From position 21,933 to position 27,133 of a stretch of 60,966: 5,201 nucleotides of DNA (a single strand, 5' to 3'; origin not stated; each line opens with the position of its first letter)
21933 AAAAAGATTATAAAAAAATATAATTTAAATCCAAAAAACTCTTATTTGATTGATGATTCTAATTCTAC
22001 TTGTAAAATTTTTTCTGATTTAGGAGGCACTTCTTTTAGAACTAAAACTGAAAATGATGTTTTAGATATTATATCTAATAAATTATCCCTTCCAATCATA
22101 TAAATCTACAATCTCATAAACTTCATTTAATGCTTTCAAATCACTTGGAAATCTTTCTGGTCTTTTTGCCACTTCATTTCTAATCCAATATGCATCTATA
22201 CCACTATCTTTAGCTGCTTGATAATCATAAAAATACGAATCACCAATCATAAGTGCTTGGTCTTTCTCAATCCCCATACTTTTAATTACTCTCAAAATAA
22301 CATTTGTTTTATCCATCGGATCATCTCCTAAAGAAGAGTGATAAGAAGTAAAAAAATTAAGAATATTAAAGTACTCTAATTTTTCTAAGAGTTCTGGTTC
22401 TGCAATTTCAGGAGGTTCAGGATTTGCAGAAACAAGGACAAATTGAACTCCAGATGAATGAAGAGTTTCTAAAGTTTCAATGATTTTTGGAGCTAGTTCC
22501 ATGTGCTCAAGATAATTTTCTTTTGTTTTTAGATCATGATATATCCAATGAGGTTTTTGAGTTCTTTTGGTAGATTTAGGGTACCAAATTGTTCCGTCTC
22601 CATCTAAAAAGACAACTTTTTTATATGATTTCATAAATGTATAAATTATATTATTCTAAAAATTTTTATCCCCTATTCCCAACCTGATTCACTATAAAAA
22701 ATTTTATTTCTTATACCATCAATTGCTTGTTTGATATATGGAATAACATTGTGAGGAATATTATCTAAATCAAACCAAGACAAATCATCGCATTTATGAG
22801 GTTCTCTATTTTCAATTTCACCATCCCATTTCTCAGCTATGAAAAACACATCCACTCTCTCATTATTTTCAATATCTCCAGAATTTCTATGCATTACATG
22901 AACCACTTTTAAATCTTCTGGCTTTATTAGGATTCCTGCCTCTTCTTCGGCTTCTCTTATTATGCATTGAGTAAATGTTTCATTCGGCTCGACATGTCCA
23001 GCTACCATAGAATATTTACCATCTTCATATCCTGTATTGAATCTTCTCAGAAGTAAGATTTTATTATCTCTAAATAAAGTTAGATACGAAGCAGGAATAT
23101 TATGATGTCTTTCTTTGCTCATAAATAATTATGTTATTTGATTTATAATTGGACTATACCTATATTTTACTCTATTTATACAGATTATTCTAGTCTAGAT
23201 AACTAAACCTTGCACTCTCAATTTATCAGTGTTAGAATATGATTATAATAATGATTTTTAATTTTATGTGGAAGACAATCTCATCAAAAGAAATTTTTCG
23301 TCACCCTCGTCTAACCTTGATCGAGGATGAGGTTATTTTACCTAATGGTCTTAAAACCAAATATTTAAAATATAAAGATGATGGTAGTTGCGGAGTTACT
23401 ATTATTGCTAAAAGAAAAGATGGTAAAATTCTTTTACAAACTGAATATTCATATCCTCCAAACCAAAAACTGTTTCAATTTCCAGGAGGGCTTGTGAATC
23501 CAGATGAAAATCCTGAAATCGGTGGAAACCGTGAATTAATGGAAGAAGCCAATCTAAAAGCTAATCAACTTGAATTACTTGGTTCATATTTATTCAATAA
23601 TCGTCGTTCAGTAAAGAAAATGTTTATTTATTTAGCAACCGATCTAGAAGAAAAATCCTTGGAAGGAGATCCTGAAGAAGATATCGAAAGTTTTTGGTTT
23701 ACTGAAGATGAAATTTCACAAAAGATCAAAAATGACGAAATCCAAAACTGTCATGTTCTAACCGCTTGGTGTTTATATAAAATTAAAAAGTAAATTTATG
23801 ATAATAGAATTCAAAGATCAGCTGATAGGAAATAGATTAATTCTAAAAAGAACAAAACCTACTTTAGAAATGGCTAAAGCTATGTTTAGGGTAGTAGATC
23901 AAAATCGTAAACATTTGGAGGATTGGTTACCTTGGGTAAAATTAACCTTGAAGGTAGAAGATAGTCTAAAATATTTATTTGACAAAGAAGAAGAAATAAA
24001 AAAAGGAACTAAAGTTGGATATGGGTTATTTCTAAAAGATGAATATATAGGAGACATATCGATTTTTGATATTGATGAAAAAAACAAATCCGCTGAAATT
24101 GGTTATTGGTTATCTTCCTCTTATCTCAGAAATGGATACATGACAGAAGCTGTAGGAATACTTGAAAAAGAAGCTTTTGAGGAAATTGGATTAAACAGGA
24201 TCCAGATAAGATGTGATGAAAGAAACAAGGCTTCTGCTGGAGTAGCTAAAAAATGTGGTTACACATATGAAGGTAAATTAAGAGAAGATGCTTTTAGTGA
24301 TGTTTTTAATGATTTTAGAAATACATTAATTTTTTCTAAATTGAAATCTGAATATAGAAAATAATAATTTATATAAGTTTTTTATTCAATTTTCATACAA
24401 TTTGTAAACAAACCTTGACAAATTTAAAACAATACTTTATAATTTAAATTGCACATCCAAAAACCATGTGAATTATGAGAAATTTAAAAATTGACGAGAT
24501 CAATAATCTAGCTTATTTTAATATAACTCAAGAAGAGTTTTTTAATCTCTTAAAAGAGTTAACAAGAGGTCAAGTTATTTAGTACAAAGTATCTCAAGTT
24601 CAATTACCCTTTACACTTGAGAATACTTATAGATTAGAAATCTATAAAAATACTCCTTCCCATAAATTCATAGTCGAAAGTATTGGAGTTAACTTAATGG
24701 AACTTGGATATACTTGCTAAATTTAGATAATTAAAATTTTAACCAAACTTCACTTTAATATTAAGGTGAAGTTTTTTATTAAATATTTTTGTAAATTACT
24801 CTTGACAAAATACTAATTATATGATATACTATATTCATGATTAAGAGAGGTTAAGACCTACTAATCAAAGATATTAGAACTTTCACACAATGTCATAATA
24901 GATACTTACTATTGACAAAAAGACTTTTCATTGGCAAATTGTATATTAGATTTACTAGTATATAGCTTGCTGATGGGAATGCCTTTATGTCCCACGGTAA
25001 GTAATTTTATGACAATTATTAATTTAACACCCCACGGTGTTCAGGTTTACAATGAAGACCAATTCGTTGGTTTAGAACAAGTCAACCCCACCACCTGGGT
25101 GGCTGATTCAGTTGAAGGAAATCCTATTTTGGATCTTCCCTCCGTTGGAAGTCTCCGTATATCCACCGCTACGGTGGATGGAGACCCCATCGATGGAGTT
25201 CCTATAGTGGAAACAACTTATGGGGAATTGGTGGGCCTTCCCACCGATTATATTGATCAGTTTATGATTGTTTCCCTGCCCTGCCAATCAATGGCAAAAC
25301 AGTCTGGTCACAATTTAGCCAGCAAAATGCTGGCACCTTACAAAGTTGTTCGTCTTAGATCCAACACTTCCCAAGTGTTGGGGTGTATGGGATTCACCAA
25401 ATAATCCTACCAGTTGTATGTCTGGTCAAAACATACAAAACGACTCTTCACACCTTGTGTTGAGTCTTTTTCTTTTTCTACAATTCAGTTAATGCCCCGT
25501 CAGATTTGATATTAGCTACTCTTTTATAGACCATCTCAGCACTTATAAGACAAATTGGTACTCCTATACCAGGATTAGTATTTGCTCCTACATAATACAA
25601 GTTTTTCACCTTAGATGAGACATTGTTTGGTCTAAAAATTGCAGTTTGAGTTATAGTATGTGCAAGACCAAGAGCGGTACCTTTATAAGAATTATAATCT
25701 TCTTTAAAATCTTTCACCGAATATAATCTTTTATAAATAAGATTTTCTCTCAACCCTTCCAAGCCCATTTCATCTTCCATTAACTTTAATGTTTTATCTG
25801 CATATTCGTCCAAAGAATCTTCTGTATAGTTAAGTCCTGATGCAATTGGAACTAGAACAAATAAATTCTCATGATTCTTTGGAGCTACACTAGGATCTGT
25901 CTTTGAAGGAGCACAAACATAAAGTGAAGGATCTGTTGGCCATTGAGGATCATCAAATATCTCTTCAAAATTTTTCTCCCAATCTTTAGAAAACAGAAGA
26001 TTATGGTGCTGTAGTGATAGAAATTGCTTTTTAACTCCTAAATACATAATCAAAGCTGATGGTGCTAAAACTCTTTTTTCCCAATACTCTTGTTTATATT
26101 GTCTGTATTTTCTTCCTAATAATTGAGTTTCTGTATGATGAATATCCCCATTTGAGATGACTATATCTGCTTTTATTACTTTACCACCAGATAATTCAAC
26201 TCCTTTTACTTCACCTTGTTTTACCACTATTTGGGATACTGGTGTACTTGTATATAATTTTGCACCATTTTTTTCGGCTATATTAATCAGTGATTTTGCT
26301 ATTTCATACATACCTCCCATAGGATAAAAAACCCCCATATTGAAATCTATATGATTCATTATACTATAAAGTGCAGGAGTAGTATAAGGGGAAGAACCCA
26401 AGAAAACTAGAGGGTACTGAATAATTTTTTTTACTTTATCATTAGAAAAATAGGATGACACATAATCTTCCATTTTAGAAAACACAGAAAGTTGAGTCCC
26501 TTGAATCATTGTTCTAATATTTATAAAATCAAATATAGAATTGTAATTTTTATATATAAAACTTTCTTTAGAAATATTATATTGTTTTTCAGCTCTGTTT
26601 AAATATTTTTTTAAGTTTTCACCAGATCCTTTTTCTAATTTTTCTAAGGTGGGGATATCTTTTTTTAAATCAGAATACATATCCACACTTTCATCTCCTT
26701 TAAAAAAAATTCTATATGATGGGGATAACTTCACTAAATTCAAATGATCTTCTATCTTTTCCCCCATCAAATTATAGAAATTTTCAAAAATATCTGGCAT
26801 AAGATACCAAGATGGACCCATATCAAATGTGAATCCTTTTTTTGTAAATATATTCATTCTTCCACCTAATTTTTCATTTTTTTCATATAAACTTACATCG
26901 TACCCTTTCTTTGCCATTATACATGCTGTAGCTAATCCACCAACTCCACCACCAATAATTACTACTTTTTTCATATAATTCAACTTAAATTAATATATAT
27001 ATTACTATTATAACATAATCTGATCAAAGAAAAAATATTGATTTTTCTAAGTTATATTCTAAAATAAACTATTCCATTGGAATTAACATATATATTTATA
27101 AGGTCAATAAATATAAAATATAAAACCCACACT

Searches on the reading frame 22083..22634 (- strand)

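Call 86: search_protein_families(library=pfam, proteins=[window:22083-22634:-], max_evalue=0.001)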
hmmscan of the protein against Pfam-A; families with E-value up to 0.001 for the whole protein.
window:22083-22634:- (183 aa): 5 families
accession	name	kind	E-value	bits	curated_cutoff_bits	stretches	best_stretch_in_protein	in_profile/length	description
PF13419.12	HAD_2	-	2.2e-13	51.2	23.8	1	12-150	45-177/178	Haloacid dehalogenase-like hydrolase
PF00702.32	Hydrolase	-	1.6e-10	42.2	26.4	1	29-145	81-191/191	haloacid dehalogenase-like hydrolase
PF13242.12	Hydrolase_like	-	8.7e-06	26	22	1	113-160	10-57/75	HAD-hyrolase-like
PF12689.13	Acid_PPase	-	0.00032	21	27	1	4-129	2-129/169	Acid Phosphatase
PF08282.18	Hydrolase_3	-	0.00064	20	20.9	0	30-133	107-212/255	haloacid dehalogenase-like hydrolase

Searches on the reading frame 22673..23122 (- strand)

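Call 86: search_protein_families(library=pfam, proteins=[window:22673-23122:-], max_evalue=0.001)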
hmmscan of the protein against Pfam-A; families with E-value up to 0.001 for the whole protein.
window:22673-23122:- (149 aa): 2 families
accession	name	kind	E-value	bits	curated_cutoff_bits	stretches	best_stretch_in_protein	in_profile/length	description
PF00293.34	NUDIX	-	1.6e-20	73.9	21.1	1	15-124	9-121/134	NUDIX domain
PF14815.12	NUDIX_4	-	0.00024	21.3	35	1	14-85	3-73/113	NUDIX domain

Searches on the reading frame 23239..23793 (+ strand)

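Call 86: search_protein_families(library=pfam, proteins=[window:23239-23793:+], max_evalue=0.001)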
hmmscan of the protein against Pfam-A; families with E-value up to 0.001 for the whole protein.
window:23239-23793:+ (184 aa): 1 family
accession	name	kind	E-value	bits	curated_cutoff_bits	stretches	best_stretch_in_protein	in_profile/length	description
PF00293.34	NUDIX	-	5.6e-18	65.7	21.1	1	53-164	6-122/134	NUDIX domain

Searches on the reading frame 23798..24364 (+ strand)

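Call 86: search_protein_families(library=pfam, proteins=[window:23798-24364:+], max_evalue=0.001)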
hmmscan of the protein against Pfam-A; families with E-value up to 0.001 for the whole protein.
window:23798-24364:+ (188 aa): 3 families
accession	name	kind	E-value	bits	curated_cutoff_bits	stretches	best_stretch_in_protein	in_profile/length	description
PF13302.13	Acetyltransf_3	-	2.8e-25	90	25.4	1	13-156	1-138/138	Acetyltransferase (GNAT) domain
PF00583.31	Acetyltransf_1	-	4e-11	43.7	20.7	1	54-155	15-116/116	Acetyltransferase (GNAT) family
PF13420.13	Acetyltransf_4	-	0.00096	19.6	24.3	0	70-163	47-142/155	Acetyltransferase (GNAT) domain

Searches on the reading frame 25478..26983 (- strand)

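Call 78: search_protein_families(library=pfam, proteins=[window:25478-26983:-], max_evalue=0.001)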
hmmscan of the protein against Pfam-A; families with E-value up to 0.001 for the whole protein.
window:25478-26983:- (501 aa): 10 families
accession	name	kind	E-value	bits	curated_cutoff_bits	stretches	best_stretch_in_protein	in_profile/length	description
PF01593.30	Amino_oxidase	-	1.1e-32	114.4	19.8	1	15-483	2-436/443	Flavin containing amine oxidoreductase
PF13450.12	NAD_binding_8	-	4.1e-15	56.2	21.9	1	9-73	1-65/68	NAD(P)-binding Rossmann-like domain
PF01266.30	DAO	-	1.4e-13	51.6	27.9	2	6-40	1-35/353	FAD dependent oxidoreductase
PF07992.20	Pyr_redox_2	-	5.5e-09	36.3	26.1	1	5-43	1-40/291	Pyridine nucleotide-disulphide oxidoreductase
PF03486.20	HI0933_like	-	2.1e-08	34.3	50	1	6-45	2-41/244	HI0933-like protein Rossmann domain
PF00890.30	FAD_binding_2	-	8.2e-08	32.3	20.4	1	7-42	2-37/414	FAD binding domain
PF12831.13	FAD_oxidored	-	1.4e-07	31.6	27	1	7-71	2-66/416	FAD dependent oxidoreductase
PF00070.33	Pyr_redox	-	6.2e-07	30.3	22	0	6-40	1-35/82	Pyridine nucleotide-disulphide oxidoreductase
PF01134.28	GIDA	-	3.7e-05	23.4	22.1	0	6-38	1-33/391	Glucose inhibited division protein A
PF01946.23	Thi4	-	0.00089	19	26.2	0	5-43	18-57/235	Thi4 family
